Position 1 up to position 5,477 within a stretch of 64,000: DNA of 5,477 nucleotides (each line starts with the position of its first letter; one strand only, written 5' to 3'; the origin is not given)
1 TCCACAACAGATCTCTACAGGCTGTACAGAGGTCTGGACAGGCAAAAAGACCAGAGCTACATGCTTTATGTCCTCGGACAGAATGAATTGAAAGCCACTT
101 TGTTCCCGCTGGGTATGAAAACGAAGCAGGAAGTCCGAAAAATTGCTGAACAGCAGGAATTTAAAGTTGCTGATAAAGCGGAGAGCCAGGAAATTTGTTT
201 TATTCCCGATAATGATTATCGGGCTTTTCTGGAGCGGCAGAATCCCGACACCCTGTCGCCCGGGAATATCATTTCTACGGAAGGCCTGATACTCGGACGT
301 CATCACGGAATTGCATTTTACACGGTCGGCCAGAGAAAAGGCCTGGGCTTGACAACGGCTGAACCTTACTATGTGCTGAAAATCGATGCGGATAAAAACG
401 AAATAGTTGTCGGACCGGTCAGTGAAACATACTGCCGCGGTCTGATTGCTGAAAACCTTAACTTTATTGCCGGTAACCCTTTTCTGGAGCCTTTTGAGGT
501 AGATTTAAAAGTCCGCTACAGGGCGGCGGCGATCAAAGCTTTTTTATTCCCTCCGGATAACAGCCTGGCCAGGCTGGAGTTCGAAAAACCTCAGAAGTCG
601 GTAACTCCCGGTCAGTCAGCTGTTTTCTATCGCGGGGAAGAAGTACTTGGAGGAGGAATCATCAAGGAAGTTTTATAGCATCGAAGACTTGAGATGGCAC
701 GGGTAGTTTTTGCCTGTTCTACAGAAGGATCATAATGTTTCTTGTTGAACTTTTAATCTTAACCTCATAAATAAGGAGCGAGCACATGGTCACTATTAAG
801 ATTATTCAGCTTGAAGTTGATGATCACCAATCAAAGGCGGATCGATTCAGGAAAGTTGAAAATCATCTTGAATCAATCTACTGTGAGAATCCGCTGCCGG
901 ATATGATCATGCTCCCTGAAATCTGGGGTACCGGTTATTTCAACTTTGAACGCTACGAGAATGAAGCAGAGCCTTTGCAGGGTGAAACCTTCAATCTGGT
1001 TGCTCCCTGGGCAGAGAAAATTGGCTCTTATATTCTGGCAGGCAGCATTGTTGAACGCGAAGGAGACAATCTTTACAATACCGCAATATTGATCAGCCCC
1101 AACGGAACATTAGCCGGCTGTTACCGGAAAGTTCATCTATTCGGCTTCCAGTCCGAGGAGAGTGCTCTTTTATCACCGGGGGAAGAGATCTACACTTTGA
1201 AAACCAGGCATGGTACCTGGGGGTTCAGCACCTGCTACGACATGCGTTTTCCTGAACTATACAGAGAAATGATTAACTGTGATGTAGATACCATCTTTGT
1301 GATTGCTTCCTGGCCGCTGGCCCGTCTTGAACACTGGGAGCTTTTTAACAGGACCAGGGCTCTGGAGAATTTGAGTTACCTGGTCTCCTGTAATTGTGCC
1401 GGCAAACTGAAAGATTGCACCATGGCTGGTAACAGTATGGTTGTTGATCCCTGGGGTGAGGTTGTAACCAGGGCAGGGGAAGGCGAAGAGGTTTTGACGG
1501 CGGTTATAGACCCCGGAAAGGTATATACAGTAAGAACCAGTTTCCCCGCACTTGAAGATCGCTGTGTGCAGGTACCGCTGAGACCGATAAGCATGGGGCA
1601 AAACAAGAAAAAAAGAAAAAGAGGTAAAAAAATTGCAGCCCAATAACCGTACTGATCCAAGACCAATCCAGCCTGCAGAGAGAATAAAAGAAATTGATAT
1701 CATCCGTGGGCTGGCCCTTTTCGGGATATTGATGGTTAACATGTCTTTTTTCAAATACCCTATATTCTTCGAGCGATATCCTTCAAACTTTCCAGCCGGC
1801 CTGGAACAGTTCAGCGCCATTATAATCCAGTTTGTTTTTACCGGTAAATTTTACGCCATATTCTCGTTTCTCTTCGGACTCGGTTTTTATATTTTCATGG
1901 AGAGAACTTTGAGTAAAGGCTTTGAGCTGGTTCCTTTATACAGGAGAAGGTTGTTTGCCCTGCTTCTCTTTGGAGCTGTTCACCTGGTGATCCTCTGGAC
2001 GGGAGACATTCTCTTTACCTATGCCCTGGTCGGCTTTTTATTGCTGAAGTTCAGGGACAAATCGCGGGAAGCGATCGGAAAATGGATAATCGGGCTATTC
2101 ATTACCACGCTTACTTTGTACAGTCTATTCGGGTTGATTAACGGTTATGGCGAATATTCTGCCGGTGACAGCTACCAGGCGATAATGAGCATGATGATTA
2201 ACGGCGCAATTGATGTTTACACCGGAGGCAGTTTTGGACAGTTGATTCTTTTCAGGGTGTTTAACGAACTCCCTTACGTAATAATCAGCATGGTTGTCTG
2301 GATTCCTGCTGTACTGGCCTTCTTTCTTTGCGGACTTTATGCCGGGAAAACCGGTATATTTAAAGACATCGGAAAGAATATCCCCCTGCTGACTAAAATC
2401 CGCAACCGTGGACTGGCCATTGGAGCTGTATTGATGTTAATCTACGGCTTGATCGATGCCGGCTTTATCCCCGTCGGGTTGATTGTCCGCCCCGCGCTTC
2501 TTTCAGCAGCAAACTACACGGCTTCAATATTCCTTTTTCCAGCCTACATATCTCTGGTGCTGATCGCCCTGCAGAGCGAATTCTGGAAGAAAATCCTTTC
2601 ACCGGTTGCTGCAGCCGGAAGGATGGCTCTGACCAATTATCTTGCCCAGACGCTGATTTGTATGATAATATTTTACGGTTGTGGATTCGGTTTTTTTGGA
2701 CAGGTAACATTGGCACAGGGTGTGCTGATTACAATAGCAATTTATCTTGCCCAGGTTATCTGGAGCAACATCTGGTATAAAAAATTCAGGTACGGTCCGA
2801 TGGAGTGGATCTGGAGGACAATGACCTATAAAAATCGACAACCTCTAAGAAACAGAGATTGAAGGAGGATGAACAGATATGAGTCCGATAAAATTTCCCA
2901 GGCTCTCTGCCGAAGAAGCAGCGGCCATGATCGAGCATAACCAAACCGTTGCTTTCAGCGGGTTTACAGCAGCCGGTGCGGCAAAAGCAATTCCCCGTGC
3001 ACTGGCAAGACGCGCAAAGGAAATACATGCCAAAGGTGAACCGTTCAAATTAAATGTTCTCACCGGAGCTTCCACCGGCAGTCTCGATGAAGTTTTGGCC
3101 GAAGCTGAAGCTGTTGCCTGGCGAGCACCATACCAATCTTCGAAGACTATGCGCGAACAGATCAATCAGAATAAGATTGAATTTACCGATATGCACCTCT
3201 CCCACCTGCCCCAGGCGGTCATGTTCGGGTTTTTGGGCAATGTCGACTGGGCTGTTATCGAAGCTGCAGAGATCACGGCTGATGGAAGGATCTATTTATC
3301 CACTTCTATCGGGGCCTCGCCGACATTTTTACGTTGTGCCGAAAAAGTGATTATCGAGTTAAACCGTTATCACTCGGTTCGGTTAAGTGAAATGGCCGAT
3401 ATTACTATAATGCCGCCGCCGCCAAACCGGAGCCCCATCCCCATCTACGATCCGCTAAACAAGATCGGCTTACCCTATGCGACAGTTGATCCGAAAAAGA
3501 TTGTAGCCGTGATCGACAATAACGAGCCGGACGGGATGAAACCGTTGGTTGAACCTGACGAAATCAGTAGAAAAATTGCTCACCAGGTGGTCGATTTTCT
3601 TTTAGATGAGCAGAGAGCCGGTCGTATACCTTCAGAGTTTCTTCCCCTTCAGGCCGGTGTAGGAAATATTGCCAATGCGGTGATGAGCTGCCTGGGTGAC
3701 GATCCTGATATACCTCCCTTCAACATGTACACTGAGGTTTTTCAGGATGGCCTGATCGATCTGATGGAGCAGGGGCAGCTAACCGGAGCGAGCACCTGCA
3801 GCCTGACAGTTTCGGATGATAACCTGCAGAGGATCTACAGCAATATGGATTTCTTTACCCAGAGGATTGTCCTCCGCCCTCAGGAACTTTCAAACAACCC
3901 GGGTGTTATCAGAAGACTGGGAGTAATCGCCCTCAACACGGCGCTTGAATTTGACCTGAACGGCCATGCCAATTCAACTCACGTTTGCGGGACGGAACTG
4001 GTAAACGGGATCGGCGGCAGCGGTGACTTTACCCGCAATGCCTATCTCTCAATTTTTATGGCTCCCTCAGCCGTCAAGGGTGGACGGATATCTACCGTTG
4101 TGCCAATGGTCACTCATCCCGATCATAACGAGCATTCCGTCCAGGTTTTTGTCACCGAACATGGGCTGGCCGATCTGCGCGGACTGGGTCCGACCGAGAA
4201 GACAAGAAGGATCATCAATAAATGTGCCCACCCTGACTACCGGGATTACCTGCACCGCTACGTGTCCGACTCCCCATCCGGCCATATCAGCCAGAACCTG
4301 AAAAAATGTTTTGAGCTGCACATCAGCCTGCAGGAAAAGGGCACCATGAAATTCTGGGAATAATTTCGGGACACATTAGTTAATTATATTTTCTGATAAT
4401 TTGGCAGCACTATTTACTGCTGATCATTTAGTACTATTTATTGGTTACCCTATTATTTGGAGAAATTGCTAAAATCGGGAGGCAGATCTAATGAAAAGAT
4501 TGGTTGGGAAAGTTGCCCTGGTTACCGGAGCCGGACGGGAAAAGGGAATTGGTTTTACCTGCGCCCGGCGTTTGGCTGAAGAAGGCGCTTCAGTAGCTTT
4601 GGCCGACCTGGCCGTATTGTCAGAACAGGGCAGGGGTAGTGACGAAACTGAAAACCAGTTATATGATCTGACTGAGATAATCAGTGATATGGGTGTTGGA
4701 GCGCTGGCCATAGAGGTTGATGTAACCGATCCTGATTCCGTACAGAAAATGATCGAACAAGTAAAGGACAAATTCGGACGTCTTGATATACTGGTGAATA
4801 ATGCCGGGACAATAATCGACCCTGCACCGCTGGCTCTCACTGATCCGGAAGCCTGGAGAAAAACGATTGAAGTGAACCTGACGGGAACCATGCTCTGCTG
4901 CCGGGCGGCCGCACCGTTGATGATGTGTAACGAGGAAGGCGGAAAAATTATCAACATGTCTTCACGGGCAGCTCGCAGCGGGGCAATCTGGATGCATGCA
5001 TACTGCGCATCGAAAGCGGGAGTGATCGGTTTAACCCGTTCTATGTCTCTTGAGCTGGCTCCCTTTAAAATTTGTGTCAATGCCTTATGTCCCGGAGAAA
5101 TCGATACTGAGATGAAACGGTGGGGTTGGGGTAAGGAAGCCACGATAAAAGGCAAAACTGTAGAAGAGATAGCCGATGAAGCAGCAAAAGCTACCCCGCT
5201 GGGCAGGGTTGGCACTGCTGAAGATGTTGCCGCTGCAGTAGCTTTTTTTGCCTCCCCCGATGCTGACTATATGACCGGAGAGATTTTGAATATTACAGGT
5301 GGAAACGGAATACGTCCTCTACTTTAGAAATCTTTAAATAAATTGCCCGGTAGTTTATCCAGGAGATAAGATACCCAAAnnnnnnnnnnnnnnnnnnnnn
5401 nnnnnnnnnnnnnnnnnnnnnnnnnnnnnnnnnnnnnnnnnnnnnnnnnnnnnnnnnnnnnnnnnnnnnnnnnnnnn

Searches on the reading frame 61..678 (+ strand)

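Call 74: search_protein_families(library=pfam, proteins=[window:61-678:+], max_evalue=0.00001)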
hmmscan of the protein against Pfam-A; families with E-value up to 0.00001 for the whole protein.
window:61-678:+ (205 aa): 3 families
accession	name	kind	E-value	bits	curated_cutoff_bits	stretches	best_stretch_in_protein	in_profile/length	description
PF20259.3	tRNA_Me_trans_M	-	1.3e-20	73.2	27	1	55-118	2-65/66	tRNA methyl transferase PRC-barrel domain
PF20258.4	tRNA_Me_trans_C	-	9.1e-19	68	20.6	1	126-201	2-77/77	Aminomethyltransferase beta-barrel domain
PF03054.22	tRNA_Me_trans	-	5.5e-13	49.5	20.6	1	2-49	154-201/202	tRNA methyl transferase HUP domain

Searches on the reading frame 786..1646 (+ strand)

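Call 74: search_protein_families(library=pfam, proteins=[window:786-1646:+], max_evalue=0.00001)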
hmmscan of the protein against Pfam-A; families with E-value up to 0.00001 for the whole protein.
window:786-1646:+ (286 aa): 1 family
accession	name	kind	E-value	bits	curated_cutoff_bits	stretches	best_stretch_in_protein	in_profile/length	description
PF00795.27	CN_hydrolase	-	1.8e-44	152.5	23.2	1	39-250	34-255/256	Carbon-nitrogen hydrolase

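Call 77: search_protein_families(library=ncbifam, proteins=[window:786-1646:+], max_evalue=1e-30)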
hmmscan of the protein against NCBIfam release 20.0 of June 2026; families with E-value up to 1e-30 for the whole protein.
window:786-1646:+ (286 aa): 0 families

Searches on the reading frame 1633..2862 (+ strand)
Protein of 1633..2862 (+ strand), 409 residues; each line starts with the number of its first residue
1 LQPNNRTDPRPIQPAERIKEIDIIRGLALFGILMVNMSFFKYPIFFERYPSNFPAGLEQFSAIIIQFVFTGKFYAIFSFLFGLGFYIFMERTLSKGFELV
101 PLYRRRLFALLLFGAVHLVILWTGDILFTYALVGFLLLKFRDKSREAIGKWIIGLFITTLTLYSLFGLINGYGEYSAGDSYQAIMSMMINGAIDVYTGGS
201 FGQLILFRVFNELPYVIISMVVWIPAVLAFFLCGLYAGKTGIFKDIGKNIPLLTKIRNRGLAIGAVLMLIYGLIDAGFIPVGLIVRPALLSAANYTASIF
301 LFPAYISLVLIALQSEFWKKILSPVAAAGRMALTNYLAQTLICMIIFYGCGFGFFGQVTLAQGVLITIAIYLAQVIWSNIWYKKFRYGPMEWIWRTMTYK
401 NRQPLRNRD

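Call 74: search_protein_families(library=pfam, proteins=[window:1633-2862:+], max_evalue=0.00001)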
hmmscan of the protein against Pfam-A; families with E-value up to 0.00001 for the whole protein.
window:1633-2862:+ (409 aa): 1 family
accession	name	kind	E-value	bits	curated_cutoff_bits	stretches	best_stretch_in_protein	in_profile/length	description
PF04235.18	DUF418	-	2.1e-43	148.6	23.6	1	237-400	1-162/163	Protein of unknown function (DUF418)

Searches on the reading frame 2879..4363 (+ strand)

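Call 74: search_protein_families(library=pfam, proteins=[window:2879-4363:+], max_evalue=0.00001)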
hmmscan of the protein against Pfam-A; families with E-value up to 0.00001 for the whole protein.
window:2879-4363:+ (494 aa): 3 families
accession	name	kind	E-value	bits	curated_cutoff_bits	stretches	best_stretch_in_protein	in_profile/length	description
PF13336.12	AcetylCoA_hyd_C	-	8.7e-41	139.8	23.7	1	317-461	3-153/154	Acetyl-CoA hydrolase/transferase C-terminal domain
PF02550.21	AcetylCoA_hydro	-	1.8e-40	139.5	24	1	9-212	10-197/198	Acetyl-CoA hydrolase/transferase N-terminal domain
PF04223.18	CitF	-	2.8e-06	27.1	27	1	337-431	312-403/466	Citrate lyase, alpha subunit (CitF)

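Call 77: search_protein_families(library=ncbifam, proteins=[window:2879-4363:+], max_evalue=1e-30)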
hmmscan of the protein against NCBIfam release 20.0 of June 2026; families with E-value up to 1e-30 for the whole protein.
window:2879-4363:+ (494 aa): 3 families
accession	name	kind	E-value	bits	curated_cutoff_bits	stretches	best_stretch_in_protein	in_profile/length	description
TIGR03458.1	YgfH_subfam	subfamily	2.4e-214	712.5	658.7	1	6-490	3-489/489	succinate CoA transferase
NF053666.1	BtrAceCoATfers1341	equivalog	2e-210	699.8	740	1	6-491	2-488/492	butyryl-CoA:acetate CoA transferase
NF053853.1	ScActCoATferScpC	equivalog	6.8e-177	589.1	500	1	9-490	15-493/493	succinyl-CoA:acetate CoA-transferase ScpC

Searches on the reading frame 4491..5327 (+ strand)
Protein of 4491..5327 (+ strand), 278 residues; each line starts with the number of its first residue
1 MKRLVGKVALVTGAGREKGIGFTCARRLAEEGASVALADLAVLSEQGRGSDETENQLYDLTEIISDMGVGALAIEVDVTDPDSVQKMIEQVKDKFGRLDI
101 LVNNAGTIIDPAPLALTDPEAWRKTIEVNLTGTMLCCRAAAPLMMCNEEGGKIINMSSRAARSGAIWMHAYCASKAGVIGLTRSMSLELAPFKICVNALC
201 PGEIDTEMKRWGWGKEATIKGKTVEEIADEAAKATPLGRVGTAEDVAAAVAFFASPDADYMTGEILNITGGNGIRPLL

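Call 74: search_protein_families(library=pfam, proteins=[window:4491-5327:+], max_evalue=0.00001)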
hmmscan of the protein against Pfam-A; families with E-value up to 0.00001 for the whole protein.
window:4491-5327:+ (278 aa): 4 families
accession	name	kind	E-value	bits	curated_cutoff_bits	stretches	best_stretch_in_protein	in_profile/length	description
PF13561.12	adh_short_C2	-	1.2e-61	208.7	27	1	13-271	1-234/236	Enoyl-(Acyl carrier protein) reductase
PF00106.31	adh_short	-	3.1e-55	187.1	26.6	1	7-210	1-188/195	short chain dehydrogenase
PF08659.16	KR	-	7.1e-13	49.3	22.6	1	10-176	4-154/180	KR domain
PF23441.1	SDR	-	2.7e-10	40.5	27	1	15-270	14-253/258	SDR-like rossmann domain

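Call 77: search_protein_families(library=ncbifam, proteins=[window:4491-5327:+], max_evalue=1e-30)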
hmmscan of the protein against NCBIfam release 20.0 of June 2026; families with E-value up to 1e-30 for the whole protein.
window:4491-5327:+ (278 aa): 132 families (the best 25 are shown)
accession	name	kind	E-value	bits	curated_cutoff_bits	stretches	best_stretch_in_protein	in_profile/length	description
NF004198.0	PRK05653.1-3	equivalog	9.6e-65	218.5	296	1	2-272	3-246/248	3-oxoacyl-ACP reductase FabG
NF005559.1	PRK07231.1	subfamily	5e-64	216.2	215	1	3-272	1-247/249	glucose 1-dehydrogenase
NF005472.0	PRK07067.1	equivalog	1e-62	212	338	1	2-272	2-254/257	L-iditol 2-dehydrogenase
NF009466.0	PRK12826.1-2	subfamily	3.8e-62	210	222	1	7-272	4-244/248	3-oxoacyl-ACP reductase FabG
TIGR03971.1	SDR_subfam_1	subfamily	4.1e-61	206.7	300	1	5-272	2-268/271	mycofactocin-coupled SDR family oxidoreductase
NF004791.0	PRK06138.1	equivalog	7e-61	205.7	312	1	3-273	2-250/252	SDR family oxidoreductase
TIGR01830.1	3oxo_ACP_reduc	equivalog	7.9e-57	192.7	297.75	1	9-271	1-237/239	3-oxoacyl-[acyl-carrier-protein] reductase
TIGR02415.1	23BDH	subfamily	9.6e-57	192.3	304.35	1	7-271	1-250/254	acetoin reductase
NF004818.0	PRK06172.1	equivalog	1.4e-55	188.4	336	1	2-271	3-249/253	SDR family oxidoreductase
NF005309.0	PRK06841.1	subfamily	4e-54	183.8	286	1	4-274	13-254/255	GolD/DthD family dehydrogenase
NF052558.1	MBtsdlDhBudC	equivalog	9.6e-54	182.6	270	1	6-272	3-241/250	meso-2,3-butanediol dehydrogenase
NF005853.0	PRK07774.1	equivalog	1e-52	179.1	303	1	2-275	2-249/250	SDR family oxidoreductase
NF009093.0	PRK12429.1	subfamily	3.5e-52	177.2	258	1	4-271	3-255/259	3-hydroxybutyrate dehydrogenase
NF005067.0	PRK06484.1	equivalog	4.5e-52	177.3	713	1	6-271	9-250/524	short chain dehydrogenase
NF009050.0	PRK12384.1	equivalog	4.5e-52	177.2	307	1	7-272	3-256/259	sorbitol-6-phosphate dehydrogenase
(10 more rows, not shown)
